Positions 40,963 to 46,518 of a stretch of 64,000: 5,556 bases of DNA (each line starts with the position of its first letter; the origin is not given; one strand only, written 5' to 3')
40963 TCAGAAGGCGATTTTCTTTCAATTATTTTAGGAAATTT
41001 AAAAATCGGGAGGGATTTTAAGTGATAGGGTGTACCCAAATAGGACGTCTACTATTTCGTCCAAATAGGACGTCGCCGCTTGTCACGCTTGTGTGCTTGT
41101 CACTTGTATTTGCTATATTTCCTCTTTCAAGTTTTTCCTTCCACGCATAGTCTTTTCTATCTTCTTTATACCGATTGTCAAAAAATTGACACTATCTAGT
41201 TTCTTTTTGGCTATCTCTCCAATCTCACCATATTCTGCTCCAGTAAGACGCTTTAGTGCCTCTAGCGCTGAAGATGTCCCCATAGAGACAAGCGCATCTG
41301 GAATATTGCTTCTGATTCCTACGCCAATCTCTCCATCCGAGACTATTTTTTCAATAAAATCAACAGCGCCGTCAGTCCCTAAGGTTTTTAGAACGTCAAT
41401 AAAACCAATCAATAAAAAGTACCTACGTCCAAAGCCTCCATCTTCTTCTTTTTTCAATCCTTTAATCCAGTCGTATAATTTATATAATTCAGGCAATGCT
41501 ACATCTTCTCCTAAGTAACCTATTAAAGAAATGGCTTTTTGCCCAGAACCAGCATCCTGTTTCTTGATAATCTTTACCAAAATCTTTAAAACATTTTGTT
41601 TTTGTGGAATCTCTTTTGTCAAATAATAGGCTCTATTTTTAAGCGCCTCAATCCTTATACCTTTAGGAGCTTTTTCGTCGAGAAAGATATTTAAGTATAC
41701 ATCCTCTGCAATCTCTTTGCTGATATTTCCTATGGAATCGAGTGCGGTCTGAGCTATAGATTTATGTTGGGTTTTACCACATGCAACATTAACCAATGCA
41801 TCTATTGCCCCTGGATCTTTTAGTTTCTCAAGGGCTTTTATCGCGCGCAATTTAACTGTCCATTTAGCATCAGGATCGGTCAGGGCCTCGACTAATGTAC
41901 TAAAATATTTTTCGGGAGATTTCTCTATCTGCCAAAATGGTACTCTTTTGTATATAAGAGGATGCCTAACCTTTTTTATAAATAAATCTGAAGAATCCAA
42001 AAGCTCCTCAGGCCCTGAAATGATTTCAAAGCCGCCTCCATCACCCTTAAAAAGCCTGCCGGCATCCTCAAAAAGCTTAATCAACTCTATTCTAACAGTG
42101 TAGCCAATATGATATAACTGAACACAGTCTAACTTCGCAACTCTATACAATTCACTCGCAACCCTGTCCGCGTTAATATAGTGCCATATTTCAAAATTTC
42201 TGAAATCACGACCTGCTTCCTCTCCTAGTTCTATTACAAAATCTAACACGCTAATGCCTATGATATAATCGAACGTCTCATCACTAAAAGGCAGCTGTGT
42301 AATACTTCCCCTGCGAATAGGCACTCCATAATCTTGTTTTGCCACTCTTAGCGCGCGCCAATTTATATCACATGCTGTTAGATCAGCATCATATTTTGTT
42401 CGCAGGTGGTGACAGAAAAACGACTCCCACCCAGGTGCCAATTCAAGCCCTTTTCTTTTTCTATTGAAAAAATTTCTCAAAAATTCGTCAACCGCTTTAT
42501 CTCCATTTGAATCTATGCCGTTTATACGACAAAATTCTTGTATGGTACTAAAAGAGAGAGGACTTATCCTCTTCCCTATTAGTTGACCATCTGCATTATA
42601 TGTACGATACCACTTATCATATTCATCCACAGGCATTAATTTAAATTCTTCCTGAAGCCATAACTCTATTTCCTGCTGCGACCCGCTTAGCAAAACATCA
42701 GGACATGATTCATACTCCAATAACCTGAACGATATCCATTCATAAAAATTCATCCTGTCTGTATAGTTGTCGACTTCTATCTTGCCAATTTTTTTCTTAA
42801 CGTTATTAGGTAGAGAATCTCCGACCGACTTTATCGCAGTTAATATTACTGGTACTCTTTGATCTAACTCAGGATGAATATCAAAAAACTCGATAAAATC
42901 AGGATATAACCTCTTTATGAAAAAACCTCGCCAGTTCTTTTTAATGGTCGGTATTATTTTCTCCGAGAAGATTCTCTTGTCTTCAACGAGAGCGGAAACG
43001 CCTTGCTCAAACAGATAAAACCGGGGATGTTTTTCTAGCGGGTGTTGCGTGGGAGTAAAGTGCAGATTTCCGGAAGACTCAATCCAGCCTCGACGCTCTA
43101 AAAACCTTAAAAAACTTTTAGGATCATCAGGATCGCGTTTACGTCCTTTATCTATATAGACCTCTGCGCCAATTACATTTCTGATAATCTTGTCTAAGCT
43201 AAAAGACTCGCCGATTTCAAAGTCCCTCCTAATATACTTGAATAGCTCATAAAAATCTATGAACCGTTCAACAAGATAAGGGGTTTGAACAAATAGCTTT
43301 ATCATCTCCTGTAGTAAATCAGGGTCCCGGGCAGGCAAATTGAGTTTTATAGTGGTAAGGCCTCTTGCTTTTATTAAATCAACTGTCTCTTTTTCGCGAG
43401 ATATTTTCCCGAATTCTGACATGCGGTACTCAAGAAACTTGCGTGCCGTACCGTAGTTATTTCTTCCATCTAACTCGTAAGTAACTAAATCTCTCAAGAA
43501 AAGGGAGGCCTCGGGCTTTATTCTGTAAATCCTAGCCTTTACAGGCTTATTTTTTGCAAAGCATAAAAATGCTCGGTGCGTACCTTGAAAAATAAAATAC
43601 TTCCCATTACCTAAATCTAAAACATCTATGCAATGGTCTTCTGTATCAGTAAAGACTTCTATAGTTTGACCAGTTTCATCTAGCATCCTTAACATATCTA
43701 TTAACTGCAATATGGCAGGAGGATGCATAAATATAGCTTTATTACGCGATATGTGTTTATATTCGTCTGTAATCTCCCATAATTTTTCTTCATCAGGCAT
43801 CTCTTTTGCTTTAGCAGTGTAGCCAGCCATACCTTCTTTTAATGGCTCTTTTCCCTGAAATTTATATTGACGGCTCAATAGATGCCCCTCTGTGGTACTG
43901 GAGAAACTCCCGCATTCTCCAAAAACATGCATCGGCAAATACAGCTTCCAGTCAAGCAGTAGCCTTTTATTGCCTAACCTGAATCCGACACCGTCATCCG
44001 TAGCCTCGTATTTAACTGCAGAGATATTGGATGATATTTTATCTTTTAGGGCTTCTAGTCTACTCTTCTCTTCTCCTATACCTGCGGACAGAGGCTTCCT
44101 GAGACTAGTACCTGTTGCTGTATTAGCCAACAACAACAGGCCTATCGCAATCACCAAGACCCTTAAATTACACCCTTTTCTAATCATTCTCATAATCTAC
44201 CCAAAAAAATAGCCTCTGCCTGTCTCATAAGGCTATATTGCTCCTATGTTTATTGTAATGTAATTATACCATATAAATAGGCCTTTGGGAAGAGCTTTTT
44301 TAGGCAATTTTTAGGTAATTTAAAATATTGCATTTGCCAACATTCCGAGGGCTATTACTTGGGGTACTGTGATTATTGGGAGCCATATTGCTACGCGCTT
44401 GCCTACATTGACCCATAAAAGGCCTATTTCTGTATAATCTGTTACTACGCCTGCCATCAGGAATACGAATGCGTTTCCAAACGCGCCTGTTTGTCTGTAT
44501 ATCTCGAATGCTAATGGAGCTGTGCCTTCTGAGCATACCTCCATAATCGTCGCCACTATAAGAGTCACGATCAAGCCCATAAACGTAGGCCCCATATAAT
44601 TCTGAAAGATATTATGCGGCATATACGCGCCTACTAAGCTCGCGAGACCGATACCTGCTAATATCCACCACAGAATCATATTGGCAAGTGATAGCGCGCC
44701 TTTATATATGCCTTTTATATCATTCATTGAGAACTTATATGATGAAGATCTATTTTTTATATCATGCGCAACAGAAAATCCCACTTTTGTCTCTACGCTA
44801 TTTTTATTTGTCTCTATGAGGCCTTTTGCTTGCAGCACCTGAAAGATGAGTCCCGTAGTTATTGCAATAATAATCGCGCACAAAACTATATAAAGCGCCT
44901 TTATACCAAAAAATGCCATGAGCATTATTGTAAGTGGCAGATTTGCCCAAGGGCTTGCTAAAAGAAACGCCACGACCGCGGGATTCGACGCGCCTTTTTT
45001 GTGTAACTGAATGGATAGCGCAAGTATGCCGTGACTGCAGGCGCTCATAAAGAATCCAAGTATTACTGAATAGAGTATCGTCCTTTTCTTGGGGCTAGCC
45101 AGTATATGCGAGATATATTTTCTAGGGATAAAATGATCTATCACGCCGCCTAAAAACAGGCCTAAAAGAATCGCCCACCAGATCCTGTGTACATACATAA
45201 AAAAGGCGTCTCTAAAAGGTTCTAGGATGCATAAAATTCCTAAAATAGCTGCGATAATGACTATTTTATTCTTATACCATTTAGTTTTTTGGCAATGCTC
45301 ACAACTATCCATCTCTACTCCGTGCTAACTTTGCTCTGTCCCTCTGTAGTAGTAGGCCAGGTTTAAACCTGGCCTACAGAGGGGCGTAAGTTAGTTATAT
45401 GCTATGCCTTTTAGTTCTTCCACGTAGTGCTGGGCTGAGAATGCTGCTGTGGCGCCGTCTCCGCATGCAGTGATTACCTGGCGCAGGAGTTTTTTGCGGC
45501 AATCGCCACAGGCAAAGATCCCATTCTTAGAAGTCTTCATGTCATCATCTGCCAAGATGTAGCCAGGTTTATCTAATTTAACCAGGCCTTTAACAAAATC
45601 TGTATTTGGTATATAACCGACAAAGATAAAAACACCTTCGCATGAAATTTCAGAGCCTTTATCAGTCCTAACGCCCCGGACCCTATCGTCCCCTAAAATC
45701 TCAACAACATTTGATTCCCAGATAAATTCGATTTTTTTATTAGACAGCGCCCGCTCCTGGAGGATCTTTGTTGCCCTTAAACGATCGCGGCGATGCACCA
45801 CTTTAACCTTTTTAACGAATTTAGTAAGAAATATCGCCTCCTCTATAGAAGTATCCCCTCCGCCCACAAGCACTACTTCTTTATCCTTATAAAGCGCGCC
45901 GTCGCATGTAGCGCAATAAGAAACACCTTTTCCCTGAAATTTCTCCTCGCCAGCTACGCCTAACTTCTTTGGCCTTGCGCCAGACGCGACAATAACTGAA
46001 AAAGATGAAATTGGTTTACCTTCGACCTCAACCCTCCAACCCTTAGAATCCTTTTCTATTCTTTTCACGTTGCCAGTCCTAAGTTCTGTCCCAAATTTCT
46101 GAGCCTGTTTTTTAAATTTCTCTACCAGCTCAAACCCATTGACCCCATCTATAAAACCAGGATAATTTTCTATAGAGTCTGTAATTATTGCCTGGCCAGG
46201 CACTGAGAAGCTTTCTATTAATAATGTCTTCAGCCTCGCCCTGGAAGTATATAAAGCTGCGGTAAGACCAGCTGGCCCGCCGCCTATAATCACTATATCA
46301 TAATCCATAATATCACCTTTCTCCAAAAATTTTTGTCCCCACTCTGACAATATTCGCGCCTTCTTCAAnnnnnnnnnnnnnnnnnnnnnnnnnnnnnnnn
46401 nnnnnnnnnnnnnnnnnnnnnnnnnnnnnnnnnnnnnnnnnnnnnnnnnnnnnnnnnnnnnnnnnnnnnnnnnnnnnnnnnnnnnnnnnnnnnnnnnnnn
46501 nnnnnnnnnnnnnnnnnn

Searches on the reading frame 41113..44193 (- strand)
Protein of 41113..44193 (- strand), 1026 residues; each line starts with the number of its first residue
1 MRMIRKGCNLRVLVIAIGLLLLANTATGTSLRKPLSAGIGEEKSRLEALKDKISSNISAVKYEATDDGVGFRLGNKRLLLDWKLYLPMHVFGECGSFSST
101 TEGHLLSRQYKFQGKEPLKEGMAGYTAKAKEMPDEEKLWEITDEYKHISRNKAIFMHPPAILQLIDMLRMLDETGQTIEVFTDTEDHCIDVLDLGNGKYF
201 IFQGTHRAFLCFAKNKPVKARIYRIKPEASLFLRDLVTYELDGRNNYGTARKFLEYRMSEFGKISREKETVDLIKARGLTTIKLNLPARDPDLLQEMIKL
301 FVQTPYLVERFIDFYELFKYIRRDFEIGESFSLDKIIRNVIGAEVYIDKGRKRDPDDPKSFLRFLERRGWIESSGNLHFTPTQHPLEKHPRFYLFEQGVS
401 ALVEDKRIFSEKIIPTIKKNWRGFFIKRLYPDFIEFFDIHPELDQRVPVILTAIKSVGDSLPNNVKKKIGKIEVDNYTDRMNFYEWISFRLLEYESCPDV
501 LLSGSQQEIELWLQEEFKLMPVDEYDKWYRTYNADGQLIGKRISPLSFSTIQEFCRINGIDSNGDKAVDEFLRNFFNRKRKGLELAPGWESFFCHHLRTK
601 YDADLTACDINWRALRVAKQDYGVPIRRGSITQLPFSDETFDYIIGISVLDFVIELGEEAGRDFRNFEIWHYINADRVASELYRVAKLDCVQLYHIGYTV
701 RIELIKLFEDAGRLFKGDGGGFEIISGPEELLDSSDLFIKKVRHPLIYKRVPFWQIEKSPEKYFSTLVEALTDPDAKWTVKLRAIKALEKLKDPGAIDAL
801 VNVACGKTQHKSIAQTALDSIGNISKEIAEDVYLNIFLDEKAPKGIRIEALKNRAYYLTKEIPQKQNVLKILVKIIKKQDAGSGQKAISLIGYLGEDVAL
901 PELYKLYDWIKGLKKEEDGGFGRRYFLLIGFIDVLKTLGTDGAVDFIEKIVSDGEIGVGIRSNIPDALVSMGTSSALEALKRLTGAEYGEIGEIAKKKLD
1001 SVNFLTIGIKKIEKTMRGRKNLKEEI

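Call 96: search_protein_families(library=pfam, proteins=[window:41113-44193:-], max_evalue=0.0001)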
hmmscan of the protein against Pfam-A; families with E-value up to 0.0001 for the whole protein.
window:41113-44193:- (1026 aa): 3 families
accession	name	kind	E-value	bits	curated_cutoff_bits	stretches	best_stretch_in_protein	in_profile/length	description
PF13646.12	HEAT_2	-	3.7e-11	43.6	27.7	1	766-829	3-63/88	HEAT repeats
PF08241.18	Methyltransf_11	-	7.3e-07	30.2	21.2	1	584-655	2-74/95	Methyltransferase domain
PF13649.12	Methyltransf_25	-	3e-05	25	27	1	593-652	11-76/97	Methyltransferase domain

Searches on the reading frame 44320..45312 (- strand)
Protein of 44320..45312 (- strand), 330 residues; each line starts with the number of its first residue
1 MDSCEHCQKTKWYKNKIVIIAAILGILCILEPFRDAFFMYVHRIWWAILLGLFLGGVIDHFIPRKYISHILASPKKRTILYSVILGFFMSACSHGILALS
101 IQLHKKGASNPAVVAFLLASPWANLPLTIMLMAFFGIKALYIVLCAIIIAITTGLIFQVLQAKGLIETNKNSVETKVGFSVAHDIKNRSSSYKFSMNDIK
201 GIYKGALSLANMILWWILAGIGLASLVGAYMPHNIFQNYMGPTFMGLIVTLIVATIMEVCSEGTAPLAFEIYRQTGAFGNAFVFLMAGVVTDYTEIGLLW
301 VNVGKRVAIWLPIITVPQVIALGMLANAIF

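Call 96: search_protein_families(library=pfam, proteins=[window:44320-45312:-], max_evalue=0.0001)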
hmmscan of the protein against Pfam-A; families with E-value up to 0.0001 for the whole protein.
window:44320-45312:- (330 aa): 1 family
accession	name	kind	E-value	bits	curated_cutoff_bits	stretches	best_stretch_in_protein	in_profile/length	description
PF03773.19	ArsP_1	-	5.7e-36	124.6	32.3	1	40-327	12-293/294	Predicted permease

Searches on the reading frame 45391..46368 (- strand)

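Call 96: search_protein_families(library=pfam, proteins=[window:45391-46368:-], max_evalue=0.0001)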
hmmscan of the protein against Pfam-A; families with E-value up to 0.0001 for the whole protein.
window:45391-46368:- (325 aa): 11 families
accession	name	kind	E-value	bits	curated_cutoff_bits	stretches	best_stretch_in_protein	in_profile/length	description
PF07992.20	Pyr_redox_2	-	4.1e-57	194.3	26.1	1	23-305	1-291/291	Pyridine nucleotide-disulphide oxidoreductase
PF13738.12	Pyr_redox_3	-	8.5e-27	94.6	30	1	97-288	99-305/305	Pyridine nucleotide-disulphide oxidoreductase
PF00070.33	Pyr_redox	-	1.6e-19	70.6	22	1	165-236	2-80/82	Pyridine nucleotide-disulphide oxidoreductase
PF01266.30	DAO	-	4.8e-12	46.5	27.9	1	24-59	1-36/353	FAD dependent oxidoreductase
PF03486.20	HI0933_like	-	9e-09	35.6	50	0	24-61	2-39/244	HI0933-like protein Rossmann domain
PF01946.23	Thi4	-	8.1e-08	32.2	26.2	1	18-58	13-54/235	Thi4 family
PF01134.28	GIDA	-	2.9e-07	30.3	22.1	0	24-55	1-29/391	Glucose inhibited division protein A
PF12831.13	FAD_oxidored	-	6.3e-07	29.5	27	1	24-58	1-35/416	FAD dependent oxidoreductase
PF00890.30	FAD_binding_2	-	4.9e-06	26.4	20.4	1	24-53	1-30/414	FAD binding domain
PF13450.12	NAD_binding_8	-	3.9e-05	24.3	21.9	0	27-66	1-40/68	NAD(P)-binding Rossmann-like domain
PF05834.18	Lycopene_cycl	-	6.5e-05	22.6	23.4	0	24-53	1-32/380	Lycopene cyclase protein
